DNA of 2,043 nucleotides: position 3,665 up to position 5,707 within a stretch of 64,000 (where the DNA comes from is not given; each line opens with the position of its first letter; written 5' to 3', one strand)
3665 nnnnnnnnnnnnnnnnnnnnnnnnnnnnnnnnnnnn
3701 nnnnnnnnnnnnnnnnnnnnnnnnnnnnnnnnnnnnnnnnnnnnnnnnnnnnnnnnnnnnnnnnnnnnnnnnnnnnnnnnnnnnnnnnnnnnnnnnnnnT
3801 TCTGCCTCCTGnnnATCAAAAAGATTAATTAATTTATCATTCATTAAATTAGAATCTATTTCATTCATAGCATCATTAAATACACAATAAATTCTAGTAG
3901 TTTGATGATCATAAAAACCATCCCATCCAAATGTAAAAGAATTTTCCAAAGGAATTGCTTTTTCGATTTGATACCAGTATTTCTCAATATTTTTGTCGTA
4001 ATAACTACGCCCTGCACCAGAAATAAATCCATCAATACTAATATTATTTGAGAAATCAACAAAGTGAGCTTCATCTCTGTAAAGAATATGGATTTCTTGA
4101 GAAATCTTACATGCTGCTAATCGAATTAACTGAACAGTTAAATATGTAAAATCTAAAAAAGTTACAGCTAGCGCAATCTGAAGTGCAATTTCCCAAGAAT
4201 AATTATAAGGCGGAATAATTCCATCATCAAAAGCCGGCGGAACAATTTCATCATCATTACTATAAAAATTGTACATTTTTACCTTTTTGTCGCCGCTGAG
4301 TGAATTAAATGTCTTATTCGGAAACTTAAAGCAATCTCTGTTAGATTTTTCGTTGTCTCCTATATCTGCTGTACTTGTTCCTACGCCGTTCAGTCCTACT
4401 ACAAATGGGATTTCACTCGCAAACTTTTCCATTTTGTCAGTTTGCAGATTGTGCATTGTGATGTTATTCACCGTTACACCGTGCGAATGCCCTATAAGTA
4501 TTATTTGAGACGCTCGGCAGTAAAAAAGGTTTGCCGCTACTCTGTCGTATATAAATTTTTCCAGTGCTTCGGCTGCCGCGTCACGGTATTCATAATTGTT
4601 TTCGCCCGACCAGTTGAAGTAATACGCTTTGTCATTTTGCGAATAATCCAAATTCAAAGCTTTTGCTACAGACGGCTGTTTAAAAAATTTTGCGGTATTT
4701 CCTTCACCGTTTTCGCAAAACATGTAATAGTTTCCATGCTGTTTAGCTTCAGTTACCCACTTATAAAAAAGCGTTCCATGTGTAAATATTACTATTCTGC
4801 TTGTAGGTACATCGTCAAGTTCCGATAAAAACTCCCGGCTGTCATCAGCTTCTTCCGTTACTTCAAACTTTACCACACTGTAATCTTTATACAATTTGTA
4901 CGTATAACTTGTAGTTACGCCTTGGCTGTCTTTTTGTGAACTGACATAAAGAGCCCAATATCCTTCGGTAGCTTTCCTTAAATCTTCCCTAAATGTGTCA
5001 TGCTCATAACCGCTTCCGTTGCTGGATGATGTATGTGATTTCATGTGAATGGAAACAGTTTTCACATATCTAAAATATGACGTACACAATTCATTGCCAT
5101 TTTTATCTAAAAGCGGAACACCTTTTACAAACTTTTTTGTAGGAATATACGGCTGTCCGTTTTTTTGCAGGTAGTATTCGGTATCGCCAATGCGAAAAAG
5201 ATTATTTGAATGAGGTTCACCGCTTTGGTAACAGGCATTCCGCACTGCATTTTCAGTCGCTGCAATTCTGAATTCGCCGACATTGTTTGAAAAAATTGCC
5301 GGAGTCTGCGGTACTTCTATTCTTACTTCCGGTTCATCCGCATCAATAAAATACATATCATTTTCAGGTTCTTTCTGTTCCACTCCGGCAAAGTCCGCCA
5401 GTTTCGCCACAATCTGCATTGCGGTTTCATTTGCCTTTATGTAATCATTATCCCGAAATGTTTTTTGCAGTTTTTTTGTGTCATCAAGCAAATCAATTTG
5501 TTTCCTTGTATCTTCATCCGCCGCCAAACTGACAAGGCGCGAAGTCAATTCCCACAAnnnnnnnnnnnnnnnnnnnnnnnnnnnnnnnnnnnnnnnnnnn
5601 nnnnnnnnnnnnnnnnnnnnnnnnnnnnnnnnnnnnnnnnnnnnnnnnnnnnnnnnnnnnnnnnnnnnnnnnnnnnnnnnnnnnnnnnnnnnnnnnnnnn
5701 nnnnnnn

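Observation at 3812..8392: Giant lipoprotein combining near-identical 306-bp tandem repeats with a C-terminal GHSHG alpha/beta-hydrolase domain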

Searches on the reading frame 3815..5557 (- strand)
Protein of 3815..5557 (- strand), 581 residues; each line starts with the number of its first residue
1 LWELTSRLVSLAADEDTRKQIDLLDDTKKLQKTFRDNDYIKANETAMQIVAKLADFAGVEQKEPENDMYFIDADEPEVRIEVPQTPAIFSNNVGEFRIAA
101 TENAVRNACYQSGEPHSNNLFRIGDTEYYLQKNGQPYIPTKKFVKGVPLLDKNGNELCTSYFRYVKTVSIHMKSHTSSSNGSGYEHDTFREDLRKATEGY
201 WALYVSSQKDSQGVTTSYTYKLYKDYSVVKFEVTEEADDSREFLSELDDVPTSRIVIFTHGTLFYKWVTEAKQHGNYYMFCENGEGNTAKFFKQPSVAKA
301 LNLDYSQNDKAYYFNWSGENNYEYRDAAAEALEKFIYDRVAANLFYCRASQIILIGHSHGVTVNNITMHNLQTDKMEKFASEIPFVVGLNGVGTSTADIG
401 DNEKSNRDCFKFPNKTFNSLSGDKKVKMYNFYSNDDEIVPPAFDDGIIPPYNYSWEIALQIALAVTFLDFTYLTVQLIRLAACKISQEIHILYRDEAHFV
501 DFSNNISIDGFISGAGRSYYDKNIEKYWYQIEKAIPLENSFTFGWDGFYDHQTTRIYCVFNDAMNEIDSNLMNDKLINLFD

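Call 9: search_protein_families(library=pfam, proteins=[window:3815-5557:-], max_evalue=10)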
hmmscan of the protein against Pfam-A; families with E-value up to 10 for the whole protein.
seq(581 aa): 0 families

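Call 10: search_solved_structures(query=window:3815-5557:-, max_evalue=10)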
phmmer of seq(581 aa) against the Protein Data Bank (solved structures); distinct sequences matched with E-value up to 10: 1.
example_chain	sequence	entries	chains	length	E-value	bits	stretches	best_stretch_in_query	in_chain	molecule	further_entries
2eos_A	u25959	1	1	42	1.3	10.5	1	156-183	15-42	B-cell lymphoma 6 protein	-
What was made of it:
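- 4847..5557 (-): Conserved helical linker plus beta-rich region (aa 946-1182). Fold unknown. No family hit (calls 9, 10).
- No direct hit to any hydrolase model (calls 9, 10).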

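Call 11: find_homologous_proteins(query=window:3815-5557:-, max_evalue=0.001)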
Query seq(581 aa) (581 aa): 17 proteins with E <= 0.001 among 8000 candidates.
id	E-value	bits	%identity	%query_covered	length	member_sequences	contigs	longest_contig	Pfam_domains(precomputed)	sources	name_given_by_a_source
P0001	0.0e+0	1048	77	100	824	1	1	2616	-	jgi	jgi:hypothetical protein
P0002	0.0e+0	1042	77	99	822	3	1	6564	-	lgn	-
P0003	7.0e-251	852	63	100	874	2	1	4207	-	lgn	-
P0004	3.3e-249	846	62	99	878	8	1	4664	-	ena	-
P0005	1.5e-248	844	64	100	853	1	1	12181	-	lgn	-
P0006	5.0e-248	842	64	100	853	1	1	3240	-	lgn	-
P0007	1.5e-247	841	70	91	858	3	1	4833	-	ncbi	-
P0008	3.4e-247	840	65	100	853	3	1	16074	-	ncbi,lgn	-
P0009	8.0e-247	838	74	87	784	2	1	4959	-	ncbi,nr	ncbi:MAG: hypothetical protein UHW86_03700, partial [Spirochaetota bacterium]|nr:hypothetical protei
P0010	5.5e-245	832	60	99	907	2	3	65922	-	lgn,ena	-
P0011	7.1e-244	829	59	99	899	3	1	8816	-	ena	-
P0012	9.1e-243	825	63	100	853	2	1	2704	-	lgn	-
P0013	1.8e-241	821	59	99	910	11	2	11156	-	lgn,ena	-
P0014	2.0e-238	811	61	100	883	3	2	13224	-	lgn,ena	-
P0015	6.2e-234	796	61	100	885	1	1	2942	-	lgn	-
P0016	2.3e-231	787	61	100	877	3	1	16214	-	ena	-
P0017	1.4e-220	752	65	91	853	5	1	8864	-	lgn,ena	-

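Call 21: find_encoding_contigs(protein=P0010, flank=10000, max_places=3)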
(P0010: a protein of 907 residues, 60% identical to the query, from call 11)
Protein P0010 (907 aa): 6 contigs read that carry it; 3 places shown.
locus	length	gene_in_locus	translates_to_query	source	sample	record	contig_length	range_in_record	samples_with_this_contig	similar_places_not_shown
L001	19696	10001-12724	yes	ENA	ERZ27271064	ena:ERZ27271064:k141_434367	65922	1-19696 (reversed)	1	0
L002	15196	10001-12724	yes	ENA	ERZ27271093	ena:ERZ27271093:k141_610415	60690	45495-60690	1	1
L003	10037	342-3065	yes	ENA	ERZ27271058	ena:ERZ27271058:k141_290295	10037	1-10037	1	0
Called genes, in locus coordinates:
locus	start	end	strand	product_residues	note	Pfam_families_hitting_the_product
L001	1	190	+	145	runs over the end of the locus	PF00072:Response_reg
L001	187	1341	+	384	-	-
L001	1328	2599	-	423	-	PF00709:Adenylsucc_synt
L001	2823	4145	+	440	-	PF03447:NAD_binding_3, PF00742:Homoserine_dh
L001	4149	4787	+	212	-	PF03602:Cons_hypoth95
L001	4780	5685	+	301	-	-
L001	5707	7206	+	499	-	PF02446:Glyco_hydro_77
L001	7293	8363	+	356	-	PF01063:Aminotran_4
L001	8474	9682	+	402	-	PF00142:Fer4_NifH (faint), PF01656:CbiA, PF02374:ArsA_ATPase, PF09140:MipZ, PF10609:ParA, PF13614:AAA_31, PF02579:Nitro_FeMo-Co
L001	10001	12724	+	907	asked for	-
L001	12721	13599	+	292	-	-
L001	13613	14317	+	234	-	-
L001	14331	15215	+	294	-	-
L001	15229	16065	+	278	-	-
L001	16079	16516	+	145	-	-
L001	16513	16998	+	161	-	-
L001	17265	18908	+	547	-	-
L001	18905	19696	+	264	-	?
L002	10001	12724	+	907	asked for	-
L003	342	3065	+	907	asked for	-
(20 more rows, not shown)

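Call 22: find_encoding_contigs(protein=P0008, flank=10000, max_places=3)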
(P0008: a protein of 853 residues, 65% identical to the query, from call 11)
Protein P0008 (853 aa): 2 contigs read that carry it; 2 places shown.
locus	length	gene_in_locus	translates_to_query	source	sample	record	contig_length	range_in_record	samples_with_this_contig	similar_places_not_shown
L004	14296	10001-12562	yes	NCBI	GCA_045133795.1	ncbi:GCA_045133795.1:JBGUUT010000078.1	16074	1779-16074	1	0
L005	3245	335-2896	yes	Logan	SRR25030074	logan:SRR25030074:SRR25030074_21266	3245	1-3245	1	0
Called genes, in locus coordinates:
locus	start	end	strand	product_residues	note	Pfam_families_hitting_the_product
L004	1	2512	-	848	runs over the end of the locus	-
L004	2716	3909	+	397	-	PF13624:SurA_N_3, PF00639:Rotamase (faint), PF13145:Rotamase_2, PF13616:Rotamase_3 (weak)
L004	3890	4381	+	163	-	PF01029:NusB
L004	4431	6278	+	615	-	PF13428:TPR_14 (faint), PF14559:TPR_19 (faint), PF07719:TPR_2 (faint)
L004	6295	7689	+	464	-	PF02629:CoA_binding (weak), PF07993:NAD_binding_4 (faint), PF13727:CoA_binding_3, PF04321:RmlD_sub_bind, PF01073:3Beta_HSD, PF01370:Epimerase, PF02719:Polysacc_synt_2, PF16363:GDP_Man_Dehyd, +1 more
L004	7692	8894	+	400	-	PF00155:Aminotran_1_2 (weak), PF01041:DegT_DnrJ_EryC1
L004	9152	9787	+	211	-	PF02589:LUD_dom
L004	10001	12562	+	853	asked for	-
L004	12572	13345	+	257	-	-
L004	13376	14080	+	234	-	-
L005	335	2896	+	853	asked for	-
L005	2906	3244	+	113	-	?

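Call 27: find_related_loci(query=A2, collection=genome_contigs, flank=10000)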
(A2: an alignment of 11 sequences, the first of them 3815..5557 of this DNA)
Query A2 (581 aa) in genome_contigs; peptide patterns used: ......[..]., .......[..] (x = any residue, [..] = any of these).
522 stretches matched a pattern; 3 encode a relative of the query (tblastn E <= 1e-3); 3 distinct loci.
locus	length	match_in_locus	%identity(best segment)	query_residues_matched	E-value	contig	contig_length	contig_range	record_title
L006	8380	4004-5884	63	1-579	0e+0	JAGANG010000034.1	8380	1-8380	MAG: Spirochaetales bacterium isolate RGIG8597 Water_deer_Cecum.Co__c696238, whole genome shotgun sequence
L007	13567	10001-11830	65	1-581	0e+0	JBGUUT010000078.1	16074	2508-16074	MAG: Spirochaetota bacterium isolate fecal_MAG_478 fecal_MAG_478_contig_0078, whole genome shotgun sequence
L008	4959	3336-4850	74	1-503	0e+0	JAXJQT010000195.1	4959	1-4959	MAG: Spirochaetota bacterium isolate DOME_MAG_2687 2687_C0211_k141_159229, whole genome shotgun sequence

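Call 28: find_related_loci(query=A2, collection=metagenome_contigs, flank=10000)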
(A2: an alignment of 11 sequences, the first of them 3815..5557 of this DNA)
Query A2 (581 aa) in metagenome_contigs; peptide patterns used: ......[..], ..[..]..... (x = any residue, [..] = any of these).
358 stretches matched a pattern; 1 encode a relative of the query (tblastn E <= 1e-3); 1 distinct loci.
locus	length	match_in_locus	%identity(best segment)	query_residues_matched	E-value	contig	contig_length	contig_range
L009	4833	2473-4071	70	1-529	0e+0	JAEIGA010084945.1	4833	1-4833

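Call 29: predict_structure(alignment_id=A2)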
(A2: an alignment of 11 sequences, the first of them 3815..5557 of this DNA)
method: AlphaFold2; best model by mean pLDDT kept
length: 581 residues; sequences in the alignment: 11
mean_pLDDT: 36.2   pTM: 0.22
mean pLDDT of the five models: 36.2, 35.2, 33.6, 33.4, 32.7
residues with pLDDT >= 90: 0; 70-90: 0; 50-70: 85; < 50: 496
segments of 3 or more residues with pLDDT < 50: 1-6, 58-132, 134-137, 139-152, 154-165, 170-186, 223-581
pLDDT, mean of each block of 10 residues (from residue 1): 46 53 66 56 60 55 27 21 24 21 21 30 41 46 42 46 47 40 46 52 54 53 37 23 32 34 26 32 33 41 38 32 33 37 30 32 22 26 27 25 25 26 28 28 25 37 41 41 34 23 28 35 41 36 32 40 44 33 26
secondary structure, 60 per line:
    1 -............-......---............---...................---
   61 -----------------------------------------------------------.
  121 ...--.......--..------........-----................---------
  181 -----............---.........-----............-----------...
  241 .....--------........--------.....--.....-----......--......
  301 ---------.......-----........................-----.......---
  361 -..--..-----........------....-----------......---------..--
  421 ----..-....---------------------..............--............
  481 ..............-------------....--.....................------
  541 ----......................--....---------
elements in order: H2-13 H15-20 H24-35 H39-57 E120-123 E126-132 E143-150 E156-171 H186-197 E201-209 E215-226 H238-245 E254-261 E270-274 E277-281 H287-292 H295-300 E310-316 H322-345 E351-357 H373-380 E387-390 H402-407 E428-431 H453-466 H469-494 H508-511 H514-534 H545-566 H569-572
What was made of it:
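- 4847..5557 (-): AlphaFold low confidence (call 29).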

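Call 30: search_protein_representatives(alignment_id=A2)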
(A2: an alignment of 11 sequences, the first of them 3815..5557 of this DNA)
Query: 11 sequences, 598 profile positions. Proteins with E-value up to 0.001 (for the whole library): 3; up to 1e-10: 2; up to 1e-30: 1. The best 3 are listed.
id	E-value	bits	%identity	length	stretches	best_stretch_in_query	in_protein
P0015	0.0e+00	1170.9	-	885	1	1-597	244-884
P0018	2.2e-12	62.9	-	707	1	223-393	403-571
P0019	8.7e-04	34.5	-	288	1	310-389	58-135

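Call 32: search_protein_families(library=pfam, proteins=[P0018, P0019], max_evalue=1)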
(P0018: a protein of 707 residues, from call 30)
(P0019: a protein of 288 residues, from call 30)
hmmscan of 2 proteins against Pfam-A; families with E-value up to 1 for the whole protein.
P0018 (707 aa): 1 family
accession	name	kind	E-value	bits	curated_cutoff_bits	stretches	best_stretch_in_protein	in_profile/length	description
PF24322.2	Tle3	-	0.14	12.1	27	1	500-548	158-202/321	T6SS Tle3 phospholipase effector domain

P0019 (288 aa): 6 families
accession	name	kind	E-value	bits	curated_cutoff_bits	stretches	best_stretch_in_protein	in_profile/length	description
PF00561.26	Abhydrolase_1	-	0.00022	21.4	25.8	1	79-133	54-108/245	alpha/beta hydrolase fold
PF07819.20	PGAP1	-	0.00034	20.9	24.3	1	93-134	90-132/233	PGAP1-like alpha/beta domain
PF12146.15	Hydrolase_4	-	0.0028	17.4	27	1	66-133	47-112/239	Serine aminopeptidase, S33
PF12697.13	Abhydrolase_6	-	0.0055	17.8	26.3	1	77-144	51-109/217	Alpha/beta hydrolase family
PF11187.14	Mbeg1-like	-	0.041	13.7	21.1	1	71-132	65-124/224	Mbeg1-like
PF05990.18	DUF900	-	0.045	13.6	20.5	1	4-119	4-119/232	Alpha/beta hydrolase of unknown function (DUF900)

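Call 34: find_encoding_contigs(protein=P0016, flank=10000, max_places=2)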
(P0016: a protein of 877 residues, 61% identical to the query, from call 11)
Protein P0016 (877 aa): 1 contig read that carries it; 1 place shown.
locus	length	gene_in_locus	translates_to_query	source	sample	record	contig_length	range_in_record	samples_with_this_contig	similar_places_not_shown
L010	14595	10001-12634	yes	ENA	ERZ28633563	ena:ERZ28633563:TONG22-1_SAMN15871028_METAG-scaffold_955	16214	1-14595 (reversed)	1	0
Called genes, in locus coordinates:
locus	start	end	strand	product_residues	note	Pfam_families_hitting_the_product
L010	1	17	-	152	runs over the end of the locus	-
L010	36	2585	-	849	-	-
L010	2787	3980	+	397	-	PF13623:SurA_N_2 (faint), PF13624:SurA_N_3, PF13145:Rotamase_2, PF13616:Rotamase_3, PF00639:Rotamase (faint)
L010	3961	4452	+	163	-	PF01029:NusB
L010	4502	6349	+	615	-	PF14559:TPR_19 (faint)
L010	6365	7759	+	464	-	PF02629:CoA_binding (weak), PF07993:NAD_binding_4 (faint), PF13727:CoA_binding_3, PF04321:RmlD_sub_bind, PF01073:3Beta_HSD, PF01370:Epimerase, PF02719:Polysacc_synt_2, PF16363:GDP_Man_Dehyd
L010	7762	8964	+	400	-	PF00155:Aminotran_1_2 (weak), PF01041:DegT_DnrJ_EryC1, PF01053:Cys_Met_Meta_PP (weak)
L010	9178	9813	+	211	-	PF02589:LUD_dom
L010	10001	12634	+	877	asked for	-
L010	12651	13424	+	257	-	-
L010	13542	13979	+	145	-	-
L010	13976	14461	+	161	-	-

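Call 35: find_encoding_contigs(protein=P0014, flank=10000, max_places=2)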
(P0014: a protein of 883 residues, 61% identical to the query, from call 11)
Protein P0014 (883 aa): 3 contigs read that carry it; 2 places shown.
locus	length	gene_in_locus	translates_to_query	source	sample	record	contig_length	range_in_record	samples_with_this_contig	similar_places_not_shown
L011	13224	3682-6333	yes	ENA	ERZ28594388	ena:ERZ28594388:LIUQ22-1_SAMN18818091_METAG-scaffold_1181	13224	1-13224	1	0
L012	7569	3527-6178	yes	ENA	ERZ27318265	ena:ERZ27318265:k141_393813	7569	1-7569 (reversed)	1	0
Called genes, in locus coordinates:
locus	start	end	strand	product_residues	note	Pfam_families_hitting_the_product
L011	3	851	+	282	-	?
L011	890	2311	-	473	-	PF05221:AdoHcyase, PF00670:AdoHcyase_NAD, PF02826:2-Hacid_dh_C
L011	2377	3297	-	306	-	PF12840:HTH_20, PF01022:HTH_5, PF01209:Ubie_methyltran, PF13489:Methyltransf_23, PF13847:Methyltransf_31, PF08241:Methyltransf_11, PF08242:Methyltransf_12, PF13649:Methyltransf_25, +3 more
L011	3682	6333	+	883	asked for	-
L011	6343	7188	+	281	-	-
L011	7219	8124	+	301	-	-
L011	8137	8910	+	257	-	-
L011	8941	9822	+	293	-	-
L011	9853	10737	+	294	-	-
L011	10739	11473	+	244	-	-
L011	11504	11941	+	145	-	-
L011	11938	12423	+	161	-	-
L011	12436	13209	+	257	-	-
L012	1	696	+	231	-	?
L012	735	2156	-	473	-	PF05221:AdoHcyase, PF00670:AdoHcyase_NAD, PF02826:2-Hacid_dh_C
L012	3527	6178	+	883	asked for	-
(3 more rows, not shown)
